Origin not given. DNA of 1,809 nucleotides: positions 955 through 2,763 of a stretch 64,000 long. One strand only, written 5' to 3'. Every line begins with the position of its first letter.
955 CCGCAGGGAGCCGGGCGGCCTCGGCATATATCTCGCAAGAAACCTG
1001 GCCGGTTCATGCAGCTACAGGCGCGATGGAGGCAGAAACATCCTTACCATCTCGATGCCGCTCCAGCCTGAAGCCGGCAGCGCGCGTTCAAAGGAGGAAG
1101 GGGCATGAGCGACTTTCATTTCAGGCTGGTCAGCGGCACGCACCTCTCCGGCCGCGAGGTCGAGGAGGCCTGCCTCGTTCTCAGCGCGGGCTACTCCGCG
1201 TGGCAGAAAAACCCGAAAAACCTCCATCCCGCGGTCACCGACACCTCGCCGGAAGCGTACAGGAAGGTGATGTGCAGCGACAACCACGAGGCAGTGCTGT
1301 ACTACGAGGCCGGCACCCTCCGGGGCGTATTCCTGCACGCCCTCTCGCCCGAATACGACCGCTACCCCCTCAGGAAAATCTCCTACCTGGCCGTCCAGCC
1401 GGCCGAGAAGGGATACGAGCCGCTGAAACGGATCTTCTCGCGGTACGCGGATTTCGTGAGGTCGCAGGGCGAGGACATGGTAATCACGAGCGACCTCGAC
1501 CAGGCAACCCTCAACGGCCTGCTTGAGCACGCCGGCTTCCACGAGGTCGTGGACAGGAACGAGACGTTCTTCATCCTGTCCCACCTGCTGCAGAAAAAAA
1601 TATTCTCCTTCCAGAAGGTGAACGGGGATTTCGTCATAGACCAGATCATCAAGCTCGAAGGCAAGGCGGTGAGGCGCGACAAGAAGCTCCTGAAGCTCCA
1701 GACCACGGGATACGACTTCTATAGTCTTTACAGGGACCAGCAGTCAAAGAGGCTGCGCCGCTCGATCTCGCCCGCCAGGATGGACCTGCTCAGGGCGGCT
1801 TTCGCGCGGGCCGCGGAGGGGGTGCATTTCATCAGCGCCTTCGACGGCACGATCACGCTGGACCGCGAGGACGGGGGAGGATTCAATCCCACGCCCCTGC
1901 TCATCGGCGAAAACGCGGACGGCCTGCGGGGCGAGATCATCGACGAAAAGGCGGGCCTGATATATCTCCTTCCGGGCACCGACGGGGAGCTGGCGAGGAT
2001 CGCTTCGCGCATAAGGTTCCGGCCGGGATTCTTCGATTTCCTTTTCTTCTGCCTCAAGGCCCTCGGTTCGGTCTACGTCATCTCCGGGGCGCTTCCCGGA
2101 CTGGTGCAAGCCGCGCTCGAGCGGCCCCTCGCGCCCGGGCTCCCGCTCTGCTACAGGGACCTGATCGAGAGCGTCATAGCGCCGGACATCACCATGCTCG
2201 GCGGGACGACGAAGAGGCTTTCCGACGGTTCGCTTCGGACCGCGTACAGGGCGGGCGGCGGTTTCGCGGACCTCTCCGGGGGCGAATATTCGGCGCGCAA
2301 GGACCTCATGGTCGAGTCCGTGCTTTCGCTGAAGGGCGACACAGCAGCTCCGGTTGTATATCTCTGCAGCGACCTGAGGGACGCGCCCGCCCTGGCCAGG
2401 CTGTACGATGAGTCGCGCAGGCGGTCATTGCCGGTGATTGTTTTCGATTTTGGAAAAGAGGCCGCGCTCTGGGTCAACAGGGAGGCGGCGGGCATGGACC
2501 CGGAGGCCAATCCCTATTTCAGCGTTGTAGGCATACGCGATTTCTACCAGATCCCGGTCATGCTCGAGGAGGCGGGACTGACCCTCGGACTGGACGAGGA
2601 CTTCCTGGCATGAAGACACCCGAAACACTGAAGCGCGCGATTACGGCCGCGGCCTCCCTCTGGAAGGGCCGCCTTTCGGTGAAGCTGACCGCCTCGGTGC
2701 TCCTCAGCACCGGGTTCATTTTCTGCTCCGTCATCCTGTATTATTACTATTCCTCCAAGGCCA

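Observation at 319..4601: Partner-switching operon with an extra, unrecognised 502-aa component translationally coupled between the kinase and the sensor phosphatase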

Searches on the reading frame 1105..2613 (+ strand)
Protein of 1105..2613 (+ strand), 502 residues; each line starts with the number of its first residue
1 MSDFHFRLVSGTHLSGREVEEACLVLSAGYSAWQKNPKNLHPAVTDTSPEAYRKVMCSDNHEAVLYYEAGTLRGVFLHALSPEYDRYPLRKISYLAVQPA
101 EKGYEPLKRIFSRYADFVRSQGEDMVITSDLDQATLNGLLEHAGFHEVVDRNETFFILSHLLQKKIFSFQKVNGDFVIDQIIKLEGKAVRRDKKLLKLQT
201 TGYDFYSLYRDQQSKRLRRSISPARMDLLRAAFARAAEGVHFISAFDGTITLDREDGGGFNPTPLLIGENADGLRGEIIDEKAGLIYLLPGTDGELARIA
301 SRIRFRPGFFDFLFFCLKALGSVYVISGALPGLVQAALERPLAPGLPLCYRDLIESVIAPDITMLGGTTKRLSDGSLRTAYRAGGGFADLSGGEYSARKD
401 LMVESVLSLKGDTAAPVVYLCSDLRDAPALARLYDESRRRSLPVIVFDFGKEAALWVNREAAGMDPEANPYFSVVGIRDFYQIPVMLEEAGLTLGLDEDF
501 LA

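Call 3: search_protein_families(library=pfam, proteins=[window:1105-2613:+], max_evalue=0.01)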
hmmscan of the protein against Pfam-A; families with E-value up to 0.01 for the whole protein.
window:1105-2613:+ (502 aa): 0 families

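Call 4: search_protein_families(library=ncbifam, proteins=[window:1105-2613:+], max_evalue=0.01)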
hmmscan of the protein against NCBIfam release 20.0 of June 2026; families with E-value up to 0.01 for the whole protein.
window:1105-2613:+ (502 aa): 1 family
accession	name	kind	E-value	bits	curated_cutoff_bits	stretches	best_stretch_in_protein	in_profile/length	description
TIGR01489.1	DKMTPPase-SF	subfamily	0.0019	18.3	81.55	0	107-150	73-116/188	MtnX-like HAD-IB family phosphatase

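Call 5: find_homologous_proteins(query=window:1105-2613:+, max_evalue=0.001)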
Query window:1105-2613:+ (502 aa): 38 proteins with E <= 0.001 among 8000 candidates.
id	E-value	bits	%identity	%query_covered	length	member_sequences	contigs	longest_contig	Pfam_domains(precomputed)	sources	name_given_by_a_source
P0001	0.0e+0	1076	95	100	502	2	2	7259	-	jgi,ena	-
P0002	1.8e-193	662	59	100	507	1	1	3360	-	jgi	-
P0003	1.3e-189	649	59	99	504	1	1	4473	-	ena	-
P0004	2.0e-188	645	57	100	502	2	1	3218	-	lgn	-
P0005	4.0e-188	644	57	99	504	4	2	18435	-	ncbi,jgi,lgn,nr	ncbi:MAG: hypothetical protein FJZ89_01275 [Chloroflexi bacterium]|nr:hypothetical protein [Chlorofl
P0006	6.0e-188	643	57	100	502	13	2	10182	-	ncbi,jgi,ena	-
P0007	3.8e-186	638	56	100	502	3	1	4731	-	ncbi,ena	-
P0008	9.5e-186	636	57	99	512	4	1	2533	-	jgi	jgi:2-hydroxy-3-keto-5-methylthiopentenyl-1-phosphate phosphatase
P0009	3.4e-185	634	57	100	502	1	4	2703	-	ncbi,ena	-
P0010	7.0e-185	633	56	99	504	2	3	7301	-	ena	-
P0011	2.1e-184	632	57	99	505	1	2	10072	-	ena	-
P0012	6.6e-184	630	55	100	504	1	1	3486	-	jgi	-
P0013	9.0e-184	630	57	99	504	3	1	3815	-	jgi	jgi:hypothetical protein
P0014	9.2e-184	630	57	99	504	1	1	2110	-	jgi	jgi:hypothetical protein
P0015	9.9e-184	630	56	99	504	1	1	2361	-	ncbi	-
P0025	1.2e-176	606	55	99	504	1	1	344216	-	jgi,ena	-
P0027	1.1e-174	600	56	99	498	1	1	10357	-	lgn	-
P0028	4.0e-173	595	54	98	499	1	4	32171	-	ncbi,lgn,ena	-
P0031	2.3e-168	579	52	99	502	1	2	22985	-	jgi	-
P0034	3.7e-143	496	48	98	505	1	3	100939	-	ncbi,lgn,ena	-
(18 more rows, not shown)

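Call 6: search_solved_structures(query=window:1105-2613:+, max_evalue=10, show_alignments=3)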
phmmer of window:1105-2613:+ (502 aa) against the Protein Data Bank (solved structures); distinct sequences matched with E-value up to 10: 1.
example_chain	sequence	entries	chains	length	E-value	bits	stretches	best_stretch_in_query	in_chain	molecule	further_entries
8pww_B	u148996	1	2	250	2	10.1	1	359-450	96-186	scFv fragment for antibody MAD8-151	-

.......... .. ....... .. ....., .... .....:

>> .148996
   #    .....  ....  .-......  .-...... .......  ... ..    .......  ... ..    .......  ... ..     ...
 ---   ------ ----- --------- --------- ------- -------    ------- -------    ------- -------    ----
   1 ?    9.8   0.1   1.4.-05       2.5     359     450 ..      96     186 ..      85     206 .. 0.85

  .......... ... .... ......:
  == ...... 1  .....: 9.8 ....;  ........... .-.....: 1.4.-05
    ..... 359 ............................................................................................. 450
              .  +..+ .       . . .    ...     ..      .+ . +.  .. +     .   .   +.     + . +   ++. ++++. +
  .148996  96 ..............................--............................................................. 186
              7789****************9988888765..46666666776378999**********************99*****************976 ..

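Call 9: find_encoding_contigs(protein=P0025, flank=10000, max_places=2)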
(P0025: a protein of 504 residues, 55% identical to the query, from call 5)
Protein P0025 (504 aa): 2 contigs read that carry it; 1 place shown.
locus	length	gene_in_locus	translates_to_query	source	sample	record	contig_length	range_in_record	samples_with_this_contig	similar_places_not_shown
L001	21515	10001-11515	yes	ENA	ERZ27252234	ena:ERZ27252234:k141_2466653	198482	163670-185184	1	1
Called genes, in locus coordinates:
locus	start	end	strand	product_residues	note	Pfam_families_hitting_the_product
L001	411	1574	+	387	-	PF00389:2-Hacid_dh, PF02826:2-Hacid_dh_C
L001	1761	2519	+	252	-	PF00106:adh_short, PF08659:KR, PF13561:adh_short_C2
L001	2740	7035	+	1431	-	PF18911:PKD_4, PF00801:PKD, PF18911:PKD_4, PF00801:PKD, PF18911:PKD_4, PF13620:CarboxypepD_reg (weak), PF13715:CarbopepD_reg_2 (faint), PF13620:CarboxypepD_reg (weak)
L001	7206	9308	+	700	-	PF00246:Peptidase_M14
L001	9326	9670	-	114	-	PF07661:MORN_2 (weak)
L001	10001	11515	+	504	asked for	-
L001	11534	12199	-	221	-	PF02525:Flavodoxin_2, PF03358:FMN_red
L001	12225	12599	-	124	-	PF07366:SnoaL, PF12680:SnoaL_2, PF14534:DUF4440 (weak)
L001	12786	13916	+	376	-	PF05977:MFS_3 (faint), PF07690:MFS_1, PF12832:MFS_1_like, PF00083:Sugar_tr (weak), PF12832:MFS_1_like (weak), PF13347:MFS_2 (weak), PF00083:Sugar_tr (weak), PF07690:MFS_1, +1 more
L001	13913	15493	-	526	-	PF00496:SBP_bac_5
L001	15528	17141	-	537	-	PF00578:AhpC-TSA, PF08534:Redoxin, PF13905:Thioredoxin_8, PF00578:AhpC-TSA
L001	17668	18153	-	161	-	-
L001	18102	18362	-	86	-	-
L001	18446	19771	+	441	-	PF05496:RuvB_N, PF00004:AAA, PF07728:AAA_5 (weak), PF13173:AAA_14 (weak), PF16193:AAA_assoc_2, PF12002:MgsA_C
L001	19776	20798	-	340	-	PF02463:SMC_N (faint), PF00005:ABC_tran, PF13476:AAA_23 (faint), PF13304:AAA_21, PF03459:TOBE, PF12857:TOBE_3 (faint)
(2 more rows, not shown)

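Call 10: find_encoding_contigs(protein=P0034, flank=10000, max_places=2)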
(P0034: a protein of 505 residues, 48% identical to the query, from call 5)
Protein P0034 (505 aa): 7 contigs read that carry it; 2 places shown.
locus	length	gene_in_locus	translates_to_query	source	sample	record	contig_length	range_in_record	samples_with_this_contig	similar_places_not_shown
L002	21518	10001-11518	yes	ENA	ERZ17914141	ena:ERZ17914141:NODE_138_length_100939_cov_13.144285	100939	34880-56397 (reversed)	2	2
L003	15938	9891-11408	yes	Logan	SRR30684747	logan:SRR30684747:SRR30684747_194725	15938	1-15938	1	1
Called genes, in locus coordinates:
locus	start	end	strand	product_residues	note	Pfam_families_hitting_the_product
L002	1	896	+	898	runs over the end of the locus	PF01624:MutS_I, PF05188:MutS_II, PF05192:MutS_III, PF05190:MutS_IV, PF00488:MutS_V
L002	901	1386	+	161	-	-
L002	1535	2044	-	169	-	PF13801:Metal_resist (weak)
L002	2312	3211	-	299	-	PF01261:AP_endonuc_2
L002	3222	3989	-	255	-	-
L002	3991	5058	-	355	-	-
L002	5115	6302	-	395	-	PF00515:TPR_1 (faint), PF07719:TPR_2 (faint), PF13432:TPR_16 (faint), PF00395:SLH (faint)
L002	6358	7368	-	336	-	-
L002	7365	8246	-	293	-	PF25063:ARM_TT21_C, PF00515:TPR_1 (weak), PF13432:TPR_16, PF14559:TPR_19, PF13432:TPR_16, PF14559:TPR_19, PF13424:TPR_12 (weak), PF13432:TPR_16 (weak), +17 more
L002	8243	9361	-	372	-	PF14559:TPR_19, PF01520:Amidase_3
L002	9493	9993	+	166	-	PF00300:His_Phos_1 (weak)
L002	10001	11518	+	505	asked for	-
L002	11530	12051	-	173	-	PF05728:UPF0227, PF12146:Hydrolase_4 (faint)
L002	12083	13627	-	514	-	PF13174:TPR_6 (faint), PF08486:SpoIID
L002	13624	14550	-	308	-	PF01715:IPPT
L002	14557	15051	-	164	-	PF01467:CTP_transf_like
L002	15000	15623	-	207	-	PF03602:Cons_hypoth95, PF05175:MTS (faint)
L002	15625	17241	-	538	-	PF00753:Lactamase_B, PF23023:Anti-Pycsar_Apyc1 (weak), PF12706:Lactamase_B_2, PF16661:Lactamase_B_6, PF10996:Beta-Casp, PF07521:RMMBL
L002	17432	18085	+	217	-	PF18306:LDcluster4, PF03641:Lysine_decarbox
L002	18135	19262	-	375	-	PF13579:Glyco_trans_4_4 (weak), PF13439:Glyco_transf_4, PF13692:Glyco_trans_1_4, PF00534:Glycos_transf_1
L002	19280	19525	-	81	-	-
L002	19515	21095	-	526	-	PF01676:Metalloenzyme, PF06415:iPGM_N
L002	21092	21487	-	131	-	PF02410:RsfS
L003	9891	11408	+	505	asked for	-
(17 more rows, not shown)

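Call 12: find_encoding_contigs(protein=P0001, flank=10000, max_places=3)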
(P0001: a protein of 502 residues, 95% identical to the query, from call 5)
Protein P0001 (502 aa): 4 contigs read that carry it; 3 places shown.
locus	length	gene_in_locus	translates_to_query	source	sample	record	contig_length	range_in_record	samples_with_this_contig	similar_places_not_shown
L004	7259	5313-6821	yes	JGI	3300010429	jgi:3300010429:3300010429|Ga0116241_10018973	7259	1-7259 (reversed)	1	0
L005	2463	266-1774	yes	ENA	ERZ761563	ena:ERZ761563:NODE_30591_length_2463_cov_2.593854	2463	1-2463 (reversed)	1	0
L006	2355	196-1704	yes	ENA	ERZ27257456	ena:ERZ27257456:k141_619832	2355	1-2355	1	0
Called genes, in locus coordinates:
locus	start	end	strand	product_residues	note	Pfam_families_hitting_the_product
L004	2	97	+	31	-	?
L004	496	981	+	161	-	-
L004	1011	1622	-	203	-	-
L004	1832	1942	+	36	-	-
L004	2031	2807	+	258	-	-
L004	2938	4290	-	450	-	PF07228:SpoIIE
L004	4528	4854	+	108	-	PF01740:STAS, PF13466:STAS_2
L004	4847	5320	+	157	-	PF13581:HATPase_c_2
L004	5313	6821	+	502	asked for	-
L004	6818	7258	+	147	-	?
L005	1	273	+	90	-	?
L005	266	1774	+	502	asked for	-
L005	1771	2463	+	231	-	?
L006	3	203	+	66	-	?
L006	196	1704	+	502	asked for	-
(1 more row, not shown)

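Call 13: find_encoding_contigs(protein=P0028, flank=8000, max_places=2)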
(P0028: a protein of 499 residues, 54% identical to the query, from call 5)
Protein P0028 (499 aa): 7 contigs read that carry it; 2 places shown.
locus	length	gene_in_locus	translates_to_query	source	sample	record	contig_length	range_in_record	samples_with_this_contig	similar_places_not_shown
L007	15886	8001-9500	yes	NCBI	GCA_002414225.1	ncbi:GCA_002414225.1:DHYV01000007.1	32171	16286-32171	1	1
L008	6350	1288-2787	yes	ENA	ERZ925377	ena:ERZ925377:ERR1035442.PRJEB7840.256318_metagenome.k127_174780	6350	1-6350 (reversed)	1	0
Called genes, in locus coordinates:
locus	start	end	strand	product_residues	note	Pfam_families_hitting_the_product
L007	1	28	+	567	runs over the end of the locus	PF02085:Cytochrom_CIII (faint), PF14522:Cytochrome_C7 (faint)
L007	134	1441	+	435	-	PF00815:Histidinol_dh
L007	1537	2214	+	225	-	PF02527:GidB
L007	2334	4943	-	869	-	PF00989:PAS, PF08447:PAS_3, PF08448:PAS_4, PF13426:PAS_9, PF00989:PAS, PF08448:PAS_4, PF13426:PAS_9, PF00512:HisKA, +4 more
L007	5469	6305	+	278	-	PF00005:ABC_tran, PF13304:AAA_21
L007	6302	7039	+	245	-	PF01061:ABC2_membrane, PF12698:ABC2_membrane_3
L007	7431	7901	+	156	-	PF12146:Hydrolase_4 (weak), PF00561:Abhydrolase_1 (weak)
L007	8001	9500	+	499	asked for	-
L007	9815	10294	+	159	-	-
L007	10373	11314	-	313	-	PF08668:HDOD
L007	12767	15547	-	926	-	-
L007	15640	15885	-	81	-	?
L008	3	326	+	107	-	?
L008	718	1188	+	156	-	PF12146:Hydrolase_4 (weak), PF00561:Abhydrolase_1 (weak)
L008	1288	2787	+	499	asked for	-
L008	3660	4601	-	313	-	PF08668:HDOD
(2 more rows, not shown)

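Call 14: find_encoding_contigs(protein=P0005, flank=8000, max_places=2)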
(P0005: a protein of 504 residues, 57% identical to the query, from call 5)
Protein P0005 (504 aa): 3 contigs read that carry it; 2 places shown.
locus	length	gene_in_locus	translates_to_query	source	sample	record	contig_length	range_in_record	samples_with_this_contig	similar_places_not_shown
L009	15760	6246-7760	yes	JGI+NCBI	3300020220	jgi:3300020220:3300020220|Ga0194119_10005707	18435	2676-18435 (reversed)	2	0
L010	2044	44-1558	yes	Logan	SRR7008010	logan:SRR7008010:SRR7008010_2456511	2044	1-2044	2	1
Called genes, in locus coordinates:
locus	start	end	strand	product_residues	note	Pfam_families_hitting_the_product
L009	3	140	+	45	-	?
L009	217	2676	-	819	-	PF00403:HMA, PF12710:HAD (faint), PF00122:E1-E2_ATPase, PF00702:Hydrolase, PF08282:Hydrolase_3 (faint)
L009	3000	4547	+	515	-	PF00239:Resolvase, PF07508:Recombinase, PF13408:Zn_ribbon_recom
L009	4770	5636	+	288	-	PF07228:SpoIIE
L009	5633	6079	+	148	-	PF13581:HATPase_c_2, PF02518:HATPase_c (weak)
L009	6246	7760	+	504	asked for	-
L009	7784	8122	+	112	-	PF01740:STAS, PF13466:STAS_2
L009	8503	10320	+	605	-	-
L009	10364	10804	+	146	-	PF03547:Mem_trans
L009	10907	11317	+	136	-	PF01740:STAS, PF13466:STAS_2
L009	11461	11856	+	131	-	PF09394:Inhibitor_I42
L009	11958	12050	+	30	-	-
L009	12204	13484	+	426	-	PF02163:Peptidase_M50 (weak)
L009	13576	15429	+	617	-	PF02310:B12-binding (faint), PF04055:Radical_SAM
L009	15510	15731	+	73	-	PF14407:Frankia_peptide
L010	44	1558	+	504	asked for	-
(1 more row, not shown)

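Call 15: find_related_loci(query=A1, collection=genome_contigs, flank=8000)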
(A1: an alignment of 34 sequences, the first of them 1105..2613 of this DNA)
Query A1 (502 aa) in genome_contigs; peptide patterns used: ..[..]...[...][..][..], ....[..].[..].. (x = any residue, [..] = any of these).
110 stretches matched a pattern; 12 encode a relative of the query (tblastn E <= 1e-3); 12 distinct loci.
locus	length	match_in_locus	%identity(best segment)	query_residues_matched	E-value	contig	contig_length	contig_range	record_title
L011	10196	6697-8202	57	1-502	0e+0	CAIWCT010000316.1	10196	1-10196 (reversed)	MAG: uncultured delta proteobacterium isolate AM-2014_bin-3252 genome assembly, contig: bin-3252:316/455, whole genome s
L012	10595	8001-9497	57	1-497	0e+0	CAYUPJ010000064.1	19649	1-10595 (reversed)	MAG TPA_asm: uncultured Anaerolineae bacterium isolate binchicken_co91_444 genome assembly, contig: NODE_3021_length_196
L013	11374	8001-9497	56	1-497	0e+0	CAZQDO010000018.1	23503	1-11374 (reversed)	MAG TPA_asm: uncultured Anaerolineae bacterium isolate binchicken_co338_52 genome assembly, contig: NODE_426_length_2350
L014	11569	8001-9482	56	1-494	0e+0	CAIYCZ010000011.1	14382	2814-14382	MAG: uncultured delta proteobacterium isolate AlinenSedimentsD2_bin-0128 genome assembly, contig: bin-0128:011/635, whol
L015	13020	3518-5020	53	1-501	0e+0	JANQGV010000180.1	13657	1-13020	MAG: Thermodesulfobacteriota bacterium isolate PL23b_bin.63 k99_729272, whole genome shotgun sequence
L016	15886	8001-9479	54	1-494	2e-174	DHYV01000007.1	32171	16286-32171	MAG TPA_asm: Desulfobulbaceae bacterium UBA5121 UBA5121_contig_125, whole genome shotgun sequence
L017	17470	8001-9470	48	3-492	5e-149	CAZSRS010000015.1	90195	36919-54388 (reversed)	MAG TPA_asm: uncultured Desulfovibrionaceae bacterium isolate binchicken_co168_97 genome assembly, contig: NODE_319_leng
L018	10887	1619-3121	51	1-501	9e-168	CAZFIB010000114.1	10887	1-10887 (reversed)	MAG TPA_asm: uncultured Thermodesulfobacteriota bacterium isolate SRP141376_co4_291 genome assembly, contig: NODE_9970_l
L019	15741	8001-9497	56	1-497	0e+0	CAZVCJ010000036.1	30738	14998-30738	MAG TPA_asm: uncultured Anaerolineae bacterium isolate SRP178699_co1_610 genome assembly, contig: NODE_1576_length_30738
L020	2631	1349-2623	47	5-424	2e-118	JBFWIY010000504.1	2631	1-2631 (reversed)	MAG: Desulfovibrionaceae bacterium isolate CA_2019_NHSR_116 NODE_92949_length_2631_cov_4.112220_NHSR, whole genome shotg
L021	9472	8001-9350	38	1-492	4e-110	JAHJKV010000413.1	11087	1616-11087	MAG: Proteobacteria bacterium isolate Old_saline.mb.102 Old_saline.mb.102_k141_1018679, whole genome shotgun sequence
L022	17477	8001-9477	49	1-492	2e-120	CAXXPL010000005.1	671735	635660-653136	MAG: Desulfovibrionaceae bacterium isolate 84865aa8-a4c1-4c50-8433-f34330bbf6a4 genome assembly, contig: contig_5, whole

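Call 16: find_related_loci(query=A1, collection=metagenome_contigs, flank=8000)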
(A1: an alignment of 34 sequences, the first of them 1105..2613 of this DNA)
Query A1 (502 aa) in metagenome_contigs; peptide patterns used: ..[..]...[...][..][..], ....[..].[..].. (x = any residue, [..] = any of these).
192 stretches matched a pattern; 19 encode a relative of the query (tblastn E <= 1e-3); 18 distinct loci.
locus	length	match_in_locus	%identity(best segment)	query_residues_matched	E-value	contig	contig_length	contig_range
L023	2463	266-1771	95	1-502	0e+0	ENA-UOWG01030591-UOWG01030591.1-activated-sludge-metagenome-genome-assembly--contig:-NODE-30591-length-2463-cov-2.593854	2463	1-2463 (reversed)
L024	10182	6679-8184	57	1-502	0e+0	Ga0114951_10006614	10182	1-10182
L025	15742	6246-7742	57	1-497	0e+0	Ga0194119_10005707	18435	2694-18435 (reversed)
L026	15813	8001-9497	56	1-497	0e+0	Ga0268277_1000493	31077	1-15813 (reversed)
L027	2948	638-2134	55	1-497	0e+0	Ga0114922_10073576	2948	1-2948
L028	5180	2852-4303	56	1-484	0e+0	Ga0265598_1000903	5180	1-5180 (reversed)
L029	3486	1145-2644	55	1-500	0e+0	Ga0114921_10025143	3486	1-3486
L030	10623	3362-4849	56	4-497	0e+0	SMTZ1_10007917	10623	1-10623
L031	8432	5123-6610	56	4-497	0e+0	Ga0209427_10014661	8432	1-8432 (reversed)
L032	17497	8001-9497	55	1-499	0e+0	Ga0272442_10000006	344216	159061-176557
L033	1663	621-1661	61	1-347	1e-152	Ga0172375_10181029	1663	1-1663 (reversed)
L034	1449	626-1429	63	1-268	7e-122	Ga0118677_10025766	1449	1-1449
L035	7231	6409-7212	63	1-268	2e-112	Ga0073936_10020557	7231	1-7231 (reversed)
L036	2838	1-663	54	279-497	2e-73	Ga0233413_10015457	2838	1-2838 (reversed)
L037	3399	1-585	60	305-497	4e-69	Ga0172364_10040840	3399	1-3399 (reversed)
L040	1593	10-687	46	266-492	2e-50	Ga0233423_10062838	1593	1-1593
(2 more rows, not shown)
